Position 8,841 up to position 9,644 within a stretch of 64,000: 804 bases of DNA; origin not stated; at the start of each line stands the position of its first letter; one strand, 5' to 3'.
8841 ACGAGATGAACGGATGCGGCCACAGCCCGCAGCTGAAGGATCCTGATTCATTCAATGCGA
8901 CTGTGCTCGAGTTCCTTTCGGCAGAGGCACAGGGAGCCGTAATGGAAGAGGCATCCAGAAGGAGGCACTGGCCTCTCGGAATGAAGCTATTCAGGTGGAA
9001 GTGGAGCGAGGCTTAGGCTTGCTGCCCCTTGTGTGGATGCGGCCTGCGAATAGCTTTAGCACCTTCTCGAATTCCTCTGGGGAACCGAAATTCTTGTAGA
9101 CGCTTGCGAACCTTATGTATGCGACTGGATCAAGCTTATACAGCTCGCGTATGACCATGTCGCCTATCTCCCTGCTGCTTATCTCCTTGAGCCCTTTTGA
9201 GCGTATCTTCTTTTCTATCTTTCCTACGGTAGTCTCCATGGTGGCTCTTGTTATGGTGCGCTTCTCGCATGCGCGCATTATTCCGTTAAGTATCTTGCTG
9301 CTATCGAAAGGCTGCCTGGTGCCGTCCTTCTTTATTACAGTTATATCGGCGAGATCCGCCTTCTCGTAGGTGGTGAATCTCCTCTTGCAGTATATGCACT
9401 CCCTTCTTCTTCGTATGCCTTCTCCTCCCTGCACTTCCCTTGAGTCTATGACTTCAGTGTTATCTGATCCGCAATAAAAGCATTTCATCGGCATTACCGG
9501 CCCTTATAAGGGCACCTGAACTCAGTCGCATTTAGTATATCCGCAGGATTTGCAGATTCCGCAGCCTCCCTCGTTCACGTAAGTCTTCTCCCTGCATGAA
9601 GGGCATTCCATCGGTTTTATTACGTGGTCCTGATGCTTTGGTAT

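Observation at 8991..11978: Bacterial-type NrdR repressor in an archaeal nrdJ-nrdR operon with tandem NrdR-box-like palindromes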

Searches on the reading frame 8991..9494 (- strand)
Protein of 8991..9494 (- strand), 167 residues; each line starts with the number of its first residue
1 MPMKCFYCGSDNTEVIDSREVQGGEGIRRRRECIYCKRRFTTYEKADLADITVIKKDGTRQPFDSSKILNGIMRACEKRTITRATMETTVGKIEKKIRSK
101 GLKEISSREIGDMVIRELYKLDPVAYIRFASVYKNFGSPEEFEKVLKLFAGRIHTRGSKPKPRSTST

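Call 3: search_protein_families(library=pfam, proteins=[window:8991-9494:-])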
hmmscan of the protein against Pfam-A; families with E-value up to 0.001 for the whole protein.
window:8991-9494:- (167 aa): 2 families
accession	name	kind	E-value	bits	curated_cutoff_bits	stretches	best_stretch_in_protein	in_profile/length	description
PF03477.21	ATP-cone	-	1.8e-24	86.5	25.8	1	51-136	1-85/88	ATP cone domain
PF22811.2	Zn_ribbon_NrdR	-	5.6e-19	68.2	27.2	1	3-44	1-42/42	Transcriptional repressor NrdR-like, N-terminal domain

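Call 4: search_protein_families(library=ncbifam, proteins=[window:8991-9494:-])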
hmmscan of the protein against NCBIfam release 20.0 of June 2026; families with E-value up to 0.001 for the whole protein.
window:8991-9494:- (167 aa): 4 families
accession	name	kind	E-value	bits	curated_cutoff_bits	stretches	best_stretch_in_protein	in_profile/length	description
TIGR00244.1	TIGR00244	equivalog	9.7e-54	181.4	124.65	1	3-146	1-144/147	transcriptional regulator NrdR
NF005497.0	PRK07111.1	equivalog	1.5e-06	26.9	764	1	52-122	4-76/746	anaerobic ribonucleoside triphosphate reductase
NF006732.0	PRK09263.1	equivalog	2.9e-06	26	657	1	51-135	3-83/712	anaerobic ribonucleoside-triphosphate reductase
NF006126.0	PRK08270.1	equivalog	0.00029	19.2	548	1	52-135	4-86/684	ribonucleoside triphosphate reductase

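Call 11: find_homologous_proteins(query=window:8991-9494:-)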
Query window:8991-9494:- (167 aa): 4256 proteins with E <= 0.001 among 4280 candidates; the best 120 are listed.
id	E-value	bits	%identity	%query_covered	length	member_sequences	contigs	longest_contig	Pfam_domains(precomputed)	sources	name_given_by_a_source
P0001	2.6e-104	364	99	100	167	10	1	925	PF22811.3,PF03477.22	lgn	-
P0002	1.2e-63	232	71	88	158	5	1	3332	PF22811.3,PF03477.22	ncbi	-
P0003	1.6e-63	232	67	88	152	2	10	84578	PF22811.3,PF03477.22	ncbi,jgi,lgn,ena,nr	ncbi:MAG: transcriptional regulator NrdR [Candidatus Marsarchaeota archaeon]|jgi:transcriptional rep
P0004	2.3e-63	231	71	88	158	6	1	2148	PF22811.3,PF03477.22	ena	-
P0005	8.1e-63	229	68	89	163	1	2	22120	PF22811.3,PF03477.22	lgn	-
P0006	8.1e-63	229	69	90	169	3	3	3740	PF22811.3,PF03477.22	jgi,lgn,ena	jgi:transcriptional repressor NrdR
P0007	1.6e-62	228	70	90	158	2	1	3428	PF22811.3,PF03477.22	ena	-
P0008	2.1e-62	228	69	88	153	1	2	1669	PF22811.3,PF03477.22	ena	-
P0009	5.7e-62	226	68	88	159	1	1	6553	PF22811.3,PF03477.22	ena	-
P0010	7.6e-62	226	63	99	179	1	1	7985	PF22811.3,PF03477.22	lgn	-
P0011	8.0e-62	226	68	93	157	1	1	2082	PF22811.3,PF03477.22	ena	-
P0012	5.2e-61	223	70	88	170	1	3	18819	PF22811.3,PF03477.22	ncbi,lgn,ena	-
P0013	1.3e-60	222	67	92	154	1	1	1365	PF22811.3,PF03477.22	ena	-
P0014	1.6e-60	222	71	88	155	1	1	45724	PF22811.3,PF03477.22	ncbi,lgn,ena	-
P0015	1.8e-60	222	69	88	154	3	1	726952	PF22811.3,PF03477.22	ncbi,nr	ncbi:MAG: transcriptional regulator NrdR [Candidatus Micrarchaeota archaeon]|nr:transcriptional regu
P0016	4.0e-60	220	70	86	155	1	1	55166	PF22811.3,PF03477.22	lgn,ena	-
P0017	5.3e-60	220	67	88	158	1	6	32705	PF22811.3,PF03477.22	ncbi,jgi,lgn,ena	jgi:transcriptional repressor NrdR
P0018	8.5e-60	219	67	90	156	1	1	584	PF22811.3,PF03477.22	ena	-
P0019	8.9e-60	219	66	96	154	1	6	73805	PF22811.3,PF03477.22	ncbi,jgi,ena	jgi:transcriptional repressor NrdR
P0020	9.8e-60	219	69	86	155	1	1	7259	PF22811.3,PF03477.22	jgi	-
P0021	1.2e-59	219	64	97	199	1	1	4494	PF22811.3,PF03477.22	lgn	-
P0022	2.5e-59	218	63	96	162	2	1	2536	PF22811.3,PF03477.22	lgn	-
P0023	2.7e-59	218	65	94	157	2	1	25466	PF22811.3,PF03477.22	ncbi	-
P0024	3.8e-59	217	69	88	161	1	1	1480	PF22811.3,PF03477.22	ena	-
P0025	4.9e-59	217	69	88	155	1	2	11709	PF22811.3,PF03477.22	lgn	-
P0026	6.5e-59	217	64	95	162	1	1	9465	PF22811.3,PF03477.22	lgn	-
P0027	7.4e-59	216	69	88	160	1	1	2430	PF22811.3,PF03477.22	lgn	-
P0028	9.2e-59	216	67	88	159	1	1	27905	PF22811.3,PF03477.22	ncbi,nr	ncbi:MAG: transcriptional regulator NrdR [Candidatus Micrarchaeota archaeon]|nr:transcriptional regu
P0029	9.7e-59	216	66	92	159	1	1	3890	PF22811.3,PF03477.22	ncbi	-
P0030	1.0e-58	216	69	88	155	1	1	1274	PF22811.3,PF03477.22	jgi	-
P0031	1.1e-58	216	64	95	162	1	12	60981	PF22811.3,PF03477.22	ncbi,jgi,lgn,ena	jgi:transcriptional repressor NrdR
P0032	1.6e-58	215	67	89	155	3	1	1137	PF22811.3,PF03477.22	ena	-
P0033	1.7e-58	215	69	88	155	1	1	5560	PF22811.3,PF03477.22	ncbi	-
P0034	1.8e-58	215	66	89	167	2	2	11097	PF22811.3,PF03477.22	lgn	-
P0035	1.9e-58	215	71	85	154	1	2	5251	PF22811.3,PF03477.22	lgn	-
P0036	3.2e-58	214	67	88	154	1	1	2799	PF22811.3,PF03477.22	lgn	-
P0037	3.4e-58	214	69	88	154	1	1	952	PF22811.3,PF03477.22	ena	-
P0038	3.7e-58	214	62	93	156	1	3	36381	PF22811.3,PF03477.22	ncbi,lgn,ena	-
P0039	6.3e-58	213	67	89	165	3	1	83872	PF22811.3,PF03477.22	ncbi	-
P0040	6.4e-58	213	69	87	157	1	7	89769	PF22811.3,PF03477.22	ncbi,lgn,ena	-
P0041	1.2e-57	212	65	88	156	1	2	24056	PF22811.3,PF03477.22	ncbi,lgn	-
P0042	1.3e-57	212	64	90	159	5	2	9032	PF22811.3,PF03477.22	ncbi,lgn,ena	-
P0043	1.9e-57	212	66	88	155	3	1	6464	PF22811.3,PF03477.22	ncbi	-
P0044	1.9e-57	212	69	89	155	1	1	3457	PF22811.3,PF03477.22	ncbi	-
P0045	2.1e-57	212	64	90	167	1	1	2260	PF22811.3,PF03477.22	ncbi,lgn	-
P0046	2.3e-57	211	63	90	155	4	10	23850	PF22811.3,PF03477.22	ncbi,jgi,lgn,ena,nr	ncbi:MAG: transcriptional regulator NrdR [Candidatus Marsarchaeota archaeon]|jgi:transcriptional rep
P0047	2.4e-57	211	63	94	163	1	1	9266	PF22811.3,PF03477.22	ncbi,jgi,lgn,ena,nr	ncbi:MAG TPA: transcriptional regulator NrdR [Candidatus Saccharimonadales bacterium]|nr:transcripti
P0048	2.5e-57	211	68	86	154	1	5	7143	PF22811.3,PF03477.22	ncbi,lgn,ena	-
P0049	2.6e-57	211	64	90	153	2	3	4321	PF22811.3,PF03477.22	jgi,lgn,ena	jgi:transcriptional repressor NrdR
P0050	3.0e-57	211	64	89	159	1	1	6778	PF22811.3,PF03477.22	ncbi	-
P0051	3.4e-57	211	66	88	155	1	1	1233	PF22811.3,PF03477.22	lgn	-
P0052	3.6e-57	211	68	86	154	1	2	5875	PF22811.3,PF03477.22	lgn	-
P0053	4.1e-57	211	66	89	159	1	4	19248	PF22811.3,PF03477.22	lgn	-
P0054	6.2e-57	210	61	95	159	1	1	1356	PF22811.3,PF03477.22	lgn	-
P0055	6.2e-57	210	67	88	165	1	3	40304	PF22811.3,PF03477.22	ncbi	-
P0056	6.4e-57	210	61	97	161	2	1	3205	PF22811.3,PF03477.22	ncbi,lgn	-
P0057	9.4e-57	210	66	88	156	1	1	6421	PF22811.3,PF03477.22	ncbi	-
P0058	1.0e-56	209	65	88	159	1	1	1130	PF22811.3,PF03477.22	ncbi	-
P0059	1.1e-56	209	62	98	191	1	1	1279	PF22811.3,PF03477.22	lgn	-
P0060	1.1e-56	209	68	87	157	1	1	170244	PF22811.3,PF03477.22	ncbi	ncbi:MAG: transcriptional regulator NrdR [Candidatus Micrarchaeaceae archaeon]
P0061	1.2e-56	209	67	88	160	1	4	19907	PF22811.3,PF03477.22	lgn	-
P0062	1.4e-56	209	63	90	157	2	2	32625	PF22811.3,PF03477.22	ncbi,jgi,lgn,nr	ncbi:MAG: transcriptional regulator NrdR [Candidatus Marsarchaeota archaeon]|jgi:transcriptional rep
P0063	2.1e-56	208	59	95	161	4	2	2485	PF22811.3,PF03477.22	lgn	-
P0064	2.1e-56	208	65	88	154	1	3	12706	PF22811.3,PF03477.22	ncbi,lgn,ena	-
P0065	2.7e-56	208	64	98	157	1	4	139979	PF22811.3,PF03477.22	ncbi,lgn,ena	-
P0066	2.8e-56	208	67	90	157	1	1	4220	PF22811.3,PF03477.22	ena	-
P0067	3.7e-56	208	62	94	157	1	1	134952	PF22811.3,PF03477.22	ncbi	-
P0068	3.9e-56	208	64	90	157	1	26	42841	PF22811.3,PF03477.22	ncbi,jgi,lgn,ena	jgi:transcriptional repressor NrdR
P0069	5.1e-56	207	63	90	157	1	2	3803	PF22811.3,PF03477.22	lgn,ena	-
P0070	5.1e-56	207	68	87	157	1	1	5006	PF22811.3,PF03477.22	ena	-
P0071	5.6e-56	207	65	88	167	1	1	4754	PF22811.3,PF03477.22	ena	-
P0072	6.0e-56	207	67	86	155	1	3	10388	PF22811.3,PF03477.22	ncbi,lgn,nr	ncbi:MAG: transcriptional regulator NrdR [Candidatus Micrarchaeota archaeon]|nr:transcriptional regu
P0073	6.0e-56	207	62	92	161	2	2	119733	PF22811.3,PF03477.22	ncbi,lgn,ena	-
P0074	1.4e-55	206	62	94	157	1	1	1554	PF22811.3,PF03477.22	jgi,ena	jgi:transcriptional repressor NrdR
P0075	1.8e-55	205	64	88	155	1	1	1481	PF22811.3,PF03477.22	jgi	jgi:transcriptional repressor NrdR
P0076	1.9e-55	205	64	89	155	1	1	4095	PF22811.3,PF03477.22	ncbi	-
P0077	2.4e-55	205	66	89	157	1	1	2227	PF22811.3,PF03477.22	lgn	-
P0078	6.5e-55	204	61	94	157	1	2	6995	PF22811.3,PF03477.22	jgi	-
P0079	9.0e-55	203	64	88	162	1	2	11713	PF22811.3,PF03477.22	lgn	-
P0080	1.2e-54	203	62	88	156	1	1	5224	PF22811.3,PF03477.22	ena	-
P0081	1.3e-54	203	61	95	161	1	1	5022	PF22811.3,PF03477.22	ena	-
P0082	1.3e-54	203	60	95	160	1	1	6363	PF22811.3,PF03477.22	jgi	jgi:transcriptional repressor NrdR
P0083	1.6e-54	202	63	89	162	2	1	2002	PF22811.3,PF03477.22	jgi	jgi:transcriptional repressor NrdR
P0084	1.9e-54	202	62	88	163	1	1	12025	PF22811.3,PF03477.22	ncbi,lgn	-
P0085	2.0e-54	202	62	90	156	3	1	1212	PF22811.3,PF03477.22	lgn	-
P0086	2.3e-54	202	60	94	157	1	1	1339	PF22811.3,PF03477.22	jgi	-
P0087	2.4e-54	202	58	94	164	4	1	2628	PF22811.3,PF03477.22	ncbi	-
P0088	3.4e-54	201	72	75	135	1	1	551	PF22811.3,PF03477.22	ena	-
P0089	6.0e-54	200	60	94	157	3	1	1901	PF22811.3,PF03477.22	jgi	-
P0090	7.4e-54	200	59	94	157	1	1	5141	PF22811.3,PF03477.22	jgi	-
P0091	1.1e-53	200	60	95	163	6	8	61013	PF22811.3,PF03477.22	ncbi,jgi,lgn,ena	jgi:transcriptional repressor NrdR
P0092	1.1e-53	200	59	94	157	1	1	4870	PF22811.3,PF03477.22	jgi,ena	-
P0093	1.7e-53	199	60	94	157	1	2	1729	PF22811.3,PF03477.22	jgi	-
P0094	2.1e-53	199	60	94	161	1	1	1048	PF22811.3,PF03477.22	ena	-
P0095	2.4e-53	198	64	88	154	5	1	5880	PF22811.3,PF03477.22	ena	-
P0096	2.8e-53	198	62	89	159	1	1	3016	PF22811.3,PF03477.22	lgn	-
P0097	3.6e-53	198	60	95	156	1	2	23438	PF22811.3,PF03477.22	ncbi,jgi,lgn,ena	jgi:transcriptional repressor NrdR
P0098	3.8e-53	198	63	88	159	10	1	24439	PF22811.3,PF03477.22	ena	-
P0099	9.3e-53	197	60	91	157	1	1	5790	PF22811.3,PF03477.22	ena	-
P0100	2.4e-52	195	61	88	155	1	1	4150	PF22811.3,PF03477.22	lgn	-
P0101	3.2e-52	195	63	88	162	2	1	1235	PF22811.3,PF03477.22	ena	-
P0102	4.8e-52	194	61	89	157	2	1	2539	PF22811.3,PF03477.22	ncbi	-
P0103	4.9e-52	194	59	89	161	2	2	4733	PF22811.3,PF03477.22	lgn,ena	-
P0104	9.4e-52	193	59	90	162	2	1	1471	PF22811.3,PF03477.22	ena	-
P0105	1.4e-51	193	60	90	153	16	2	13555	PF22811.3,PF03477.22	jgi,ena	-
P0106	1.7e-51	192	60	90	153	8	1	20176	PF22811.3,PF03477.22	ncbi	ncbi:MAG: transcriptional regulator NrdR [Candidatus Micrarchaeota archaeon]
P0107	2.0e-51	192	63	88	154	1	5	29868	PF22811.3,PF03477.22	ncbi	ncbi:MAG: transcriptional regulator NrdR [Candidatus Micrarchaeia archaeon]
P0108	2.1e-51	192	58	94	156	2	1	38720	PF22811.3,PF03477.22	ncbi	ncbi:MAG: transcriptional regulator NrdR [Candidatus Micrarchaeia archaeon]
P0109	2.5e-51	192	64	87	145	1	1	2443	PF22811.3,PF03477.22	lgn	-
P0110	3.0e-51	192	59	90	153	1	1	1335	PF22811.3,PF03477.22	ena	-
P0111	4.6e-51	191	63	88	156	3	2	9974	PF22811.3,PF03477.22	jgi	jgi:transcriptional repressor NrdR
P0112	5.2e-51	191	59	95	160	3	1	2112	PF22811.3,PF03477.22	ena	-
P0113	6.8e-51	190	62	87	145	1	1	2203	PF22811.3,PF03477.22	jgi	-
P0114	1.2e-50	190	61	88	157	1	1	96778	PF22811.3,PF03477.22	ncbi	ncbi:MAG: transcriptional regulator NrdR [Candidatus Micrarchaeia archaeon]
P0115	1.5e-50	189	61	88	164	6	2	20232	PF22811.3,PF03477.22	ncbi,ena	-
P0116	2.5e-50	189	57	90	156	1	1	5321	PF22811.3,PF03477.22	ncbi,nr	ncbi:MAG: transcriptional regulator NrdR [Candidatus Micrarchaeota archaeon]|nr:transcriptional regu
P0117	3.0e-50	188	59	88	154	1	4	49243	PF22811.3,PF03477.22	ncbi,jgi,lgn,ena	ncbi:MAG: transcriptional regulator NrdR [Candidatus Micrarchaeia archaeon]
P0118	4.3e-50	188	57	90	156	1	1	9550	PF22811.3,PF03477.22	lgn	-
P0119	5.1e-50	188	58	88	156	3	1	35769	PF22811.3,PF03477.22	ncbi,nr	ncbi:MAG: transcriptional regulator NrdR [Candidatus Micrarchaeota archaeon]|nr:transcriptional regu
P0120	9.9e-50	187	58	90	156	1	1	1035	PF22811.3,PF03477.22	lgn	-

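Call 16: find_related_loci(query=A1, collection=genome_contigs, flank=6000)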
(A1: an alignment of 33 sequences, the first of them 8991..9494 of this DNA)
Query A1 (167 aa) in genome_contigs; peptide patterns used: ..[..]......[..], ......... (x = any residue, [..] = any of these).
600 stretches matched a pattern (row limit reached: there are more); 599 encode a relative of the query (tblastn E <= 1e-3); the best 80 are kept; 80 distinct loci.
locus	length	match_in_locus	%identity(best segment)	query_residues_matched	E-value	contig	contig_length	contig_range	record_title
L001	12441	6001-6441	52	3-148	6e-47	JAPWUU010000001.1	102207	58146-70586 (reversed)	MAG: Candidatus Caldatribacterium sp. isolate RSWS11 scaffold_13_c1, whole genome shotgun sequence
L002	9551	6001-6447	52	3-147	1e-45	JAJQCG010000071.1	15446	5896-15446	MAG: Lachnospiraceae bacterium isolate C.6_6 NODE_529_length_15446_cov_6.386005, whole genome shotgun sequence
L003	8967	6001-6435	50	2-146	4e-45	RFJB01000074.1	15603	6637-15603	MAG: Candidatus Woesearchaeota archaeon isolate J091 k99_641676, whole genome shotgun sequence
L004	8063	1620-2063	51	3-150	6e-45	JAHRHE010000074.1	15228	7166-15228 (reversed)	MAG: Nitrospirae bacterium isolate CR_Sed_300A_bin.24 scaffold_642, whole genome shotgun sequence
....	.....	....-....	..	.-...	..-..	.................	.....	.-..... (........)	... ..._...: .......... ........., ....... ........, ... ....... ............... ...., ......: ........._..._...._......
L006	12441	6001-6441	52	3-149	1e-44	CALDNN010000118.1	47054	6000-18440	MAG TPA_asm: uncultured Clostridia bacterium isolate SRR1562007_bin.12_CONCOCT_v1.1_MAG genome assembly, contig: ERZ7240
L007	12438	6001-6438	49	1-146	1e-44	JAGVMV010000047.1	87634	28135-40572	MAG: Thermoleophilia bacterium isolate DeMMO3_11 c_000000094919, whole genome shotgun sequence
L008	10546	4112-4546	53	3-147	2e-44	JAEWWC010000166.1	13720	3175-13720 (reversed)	MAG: Bacillota bacterium isolate OH_SDB_84 k127_127647, whole genome shotgun sequence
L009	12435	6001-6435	50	3-147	3e-44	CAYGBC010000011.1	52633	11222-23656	MAG TPA_asm: uncultured Eubacteriales bacterium isolate ERP108616_co1_418 genome assembly, contig: k119_238340, whole ge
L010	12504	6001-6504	45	3-167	6e-44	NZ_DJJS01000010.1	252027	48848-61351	MAG: Pseudomonas sp. UBA6562 UBA6562_contig_6, whole genome shotgun sequence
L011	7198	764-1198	51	3-147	4e-44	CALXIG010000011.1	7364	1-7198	MAG: uncultured Clostridia bacterium isolate E0_DP__bin17 genome assembly, contig: E0_DP__k127_3173699, whole genome sho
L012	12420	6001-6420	49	3-142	7e-44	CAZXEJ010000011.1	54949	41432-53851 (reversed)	MAG TPA_asm: uncultured Spirochaetia bacterium isolate SRP216583_co2_250 genome assembly, contig: NODE_262_length_54949_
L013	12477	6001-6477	47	3-164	5e-44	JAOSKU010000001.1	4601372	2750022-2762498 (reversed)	MAG: Thermoleophilia bacterium isolate FR_37 FR-Thermoleophilia-1_s1, whole genome shotgun sequence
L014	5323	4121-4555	47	3-147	5e-44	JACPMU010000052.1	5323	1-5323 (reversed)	MAG: Candidatus Woesearchaeota archaeon isolate NC_groundwater_557_Ag_S-0.1um_39_8 S35_SO-1_scaffold_36577, whole genome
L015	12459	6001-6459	47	3-161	3e-44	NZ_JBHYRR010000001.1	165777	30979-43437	Megasphaera sp. WILCCON 0056 NODE_1_length_165777_cov_557.182734, whole genome shotgun sequence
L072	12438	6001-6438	50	3-149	2e-41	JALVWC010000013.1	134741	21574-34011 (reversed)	MAG: Nanobdellati archaeon isolate M10_metabat1_scaf2bin.076 M10_NODE_22_length_134741_cov_2.211991, whole genome shotgu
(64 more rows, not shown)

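Call 17: find_encoding_contigs(protein=P0003, flank=5000, max_places=2)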
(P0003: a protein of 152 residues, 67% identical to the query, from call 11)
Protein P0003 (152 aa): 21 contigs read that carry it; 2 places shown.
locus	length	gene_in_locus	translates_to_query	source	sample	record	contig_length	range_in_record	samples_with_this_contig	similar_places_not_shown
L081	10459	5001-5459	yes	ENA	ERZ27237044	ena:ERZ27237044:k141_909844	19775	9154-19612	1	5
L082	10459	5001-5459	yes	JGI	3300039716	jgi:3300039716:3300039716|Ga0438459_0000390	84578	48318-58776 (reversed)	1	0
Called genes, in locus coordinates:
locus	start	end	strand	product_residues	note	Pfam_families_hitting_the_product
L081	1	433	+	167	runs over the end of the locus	PF00281:Ribosomal_L5, PF00673:Ribosomal_L5_C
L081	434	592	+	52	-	PF00253:Ribosomal_S14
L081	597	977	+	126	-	PF00410:Ribosomal_S8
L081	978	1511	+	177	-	PF00347:Ribosomal_L6 (weak)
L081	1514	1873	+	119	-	PF01655:Ribosomal_L32e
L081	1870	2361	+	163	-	PF01280:Ribosomal_L19e, PF25476:Ribosomal_L19e_C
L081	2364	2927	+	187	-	PF17144:Ribosomal_L5e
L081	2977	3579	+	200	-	PF00333:Ribosomal_S5, PF03719:Ribosomal_S5_C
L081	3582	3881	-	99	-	-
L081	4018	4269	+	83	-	PF05239:PRC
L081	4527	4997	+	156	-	PF01351:RNase_HII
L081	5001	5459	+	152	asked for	PF22811:Zn_ribbon_NrdR, PF03477:ATP-cone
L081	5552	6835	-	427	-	-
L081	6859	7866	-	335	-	PF18093:Trm5_N, PF25133:TYW2_N_2, PF02475:TRM5-TYW2_MTfase, PF02390:Methyltransf_4 (faint)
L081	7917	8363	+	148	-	PF03439:Spt5-NGN, PF00467:KOW (weak)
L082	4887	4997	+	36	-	PF22811:Zn_ribbon_NrdR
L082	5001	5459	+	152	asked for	PF22811:Zn_ribbon_NrdR, PF03477:ATP-cone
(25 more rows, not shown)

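Call 18: find_encoding_contigs(protein=P0015, flank=5000, max_places=2)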
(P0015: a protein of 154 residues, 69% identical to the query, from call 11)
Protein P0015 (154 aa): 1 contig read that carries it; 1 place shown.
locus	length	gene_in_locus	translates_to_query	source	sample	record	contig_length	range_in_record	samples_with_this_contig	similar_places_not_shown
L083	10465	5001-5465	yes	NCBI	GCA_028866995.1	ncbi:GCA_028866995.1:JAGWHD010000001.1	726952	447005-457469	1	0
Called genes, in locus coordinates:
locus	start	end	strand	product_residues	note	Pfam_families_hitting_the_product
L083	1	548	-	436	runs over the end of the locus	PF00696:AA_kinase, PF22468:ACT_9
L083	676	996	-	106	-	-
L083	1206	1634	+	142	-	-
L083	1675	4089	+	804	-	PF03104:DNA_pol_B_exo1, PF10108:DNA_pol_B_exo2 (weak), PF00136:DNA_pol_B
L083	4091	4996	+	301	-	PF00557:Peptidase_M24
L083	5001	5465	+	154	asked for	PF22811:Zn_ribbon_NrdR, PF03477:ATP-cone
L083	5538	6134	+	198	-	PF00702:Hydrolase, PF13419:HAD_2, PF13242:Hydrolase_like (weak)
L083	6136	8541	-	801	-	PF00317:Ribonuc_red_lgN, PF02867:Ribonuc_red_lgC, PF12637:TSCPD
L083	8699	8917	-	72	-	-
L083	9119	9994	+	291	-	PF00892:EamA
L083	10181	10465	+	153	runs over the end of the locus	PF00293:NUDIX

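Call 19: find_encoding_contigs(protein=P0014, flank=5000, max_places=2)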
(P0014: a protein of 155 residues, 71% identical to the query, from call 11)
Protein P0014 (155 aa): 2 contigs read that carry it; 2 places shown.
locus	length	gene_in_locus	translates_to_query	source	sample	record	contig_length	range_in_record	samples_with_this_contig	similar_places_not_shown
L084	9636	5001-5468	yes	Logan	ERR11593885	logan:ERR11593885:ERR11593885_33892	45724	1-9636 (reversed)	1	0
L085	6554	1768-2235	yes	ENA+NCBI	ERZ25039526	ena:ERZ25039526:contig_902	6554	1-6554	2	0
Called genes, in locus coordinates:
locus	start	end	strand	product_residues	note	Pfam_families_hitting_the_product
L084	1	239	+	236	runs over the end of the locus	PF00149:Metallophos (weak), PF12850:Metallophos_2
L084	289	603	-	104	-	-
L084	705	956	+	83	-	PF05239:PRC (weak)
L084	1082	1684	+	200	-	PF01351:RNase_HII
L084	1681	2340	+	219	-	PF01300:Sua5_yciO_yrdC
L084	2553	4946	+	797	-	PF00317:Ribonuc_red_lgN, PF02867:Ribonuc_red_lgC, PF12637:TSCPD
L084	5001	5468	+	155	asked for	PF22811:Zn_ribbon_NrdR, PF03477:ATP-cone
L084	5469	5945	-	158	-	-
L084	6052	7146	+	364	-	PF00561:Abhydrolase_1, PF12146:Hydrolase_4 (faint), PF12697:Abhydrolase_6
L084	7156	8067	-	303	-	PF00557:Peptidase_M24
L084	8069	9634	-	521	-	?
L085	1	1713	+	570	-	?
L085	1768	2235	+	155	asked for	PF22811:Zn_ribbon_NrdR, PF03477:ATP-cone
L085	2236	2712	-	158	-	-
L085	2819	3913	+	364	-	PF00561:Abhydrolase_1, PF12146:Hydrolase_4 (faint), PF12697:Abhydrolase_6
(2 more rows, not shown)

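Call 34: find_encoding_contigs(protein=P0019, flank=10000, max_places=1)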
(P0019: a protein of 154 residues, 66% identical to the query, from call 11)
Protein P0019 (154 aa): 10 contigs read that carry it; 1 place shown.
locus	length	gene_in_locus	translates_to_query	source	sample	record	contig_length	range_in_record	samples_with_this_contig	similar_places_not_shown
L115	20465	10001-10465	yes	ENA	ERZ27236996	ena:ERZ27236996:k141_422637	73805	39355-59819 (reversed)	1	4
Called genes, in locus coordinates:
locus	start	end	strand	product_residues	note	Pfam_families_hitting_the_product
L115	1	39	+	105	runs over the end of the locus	-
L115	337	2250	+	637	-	PF01935:DUF87 (weak), PF04851:ResIII (faint), PF12846:AAA_10 (faint), PF13401:AAA_22 (faint)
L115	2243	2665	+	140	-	-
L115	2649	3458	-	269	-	PF00589:Phage_integrase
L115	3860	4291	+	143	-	-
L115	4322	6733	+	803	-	PF03104:DNA_pol_B_exo1, PF00136:DNA_pol_B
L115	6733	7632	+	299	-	PF00557:Peptidase_M24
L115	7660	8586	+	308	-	PF13385:Laminin_G_3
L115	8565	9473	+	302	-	PF13385:Laminin_G_3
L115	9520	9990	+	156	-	-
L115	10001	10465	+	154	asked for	PF22811:Zn_ribbon_NrdR, PF03477:ATP-cone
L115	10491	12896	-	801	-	PF00317:Ribonuc_red_lgN, PF02867:Ribonuc_red_lgC, PF12637:TSCPD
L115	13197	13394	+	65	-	-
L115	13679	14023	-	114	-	-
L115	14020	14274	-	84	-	-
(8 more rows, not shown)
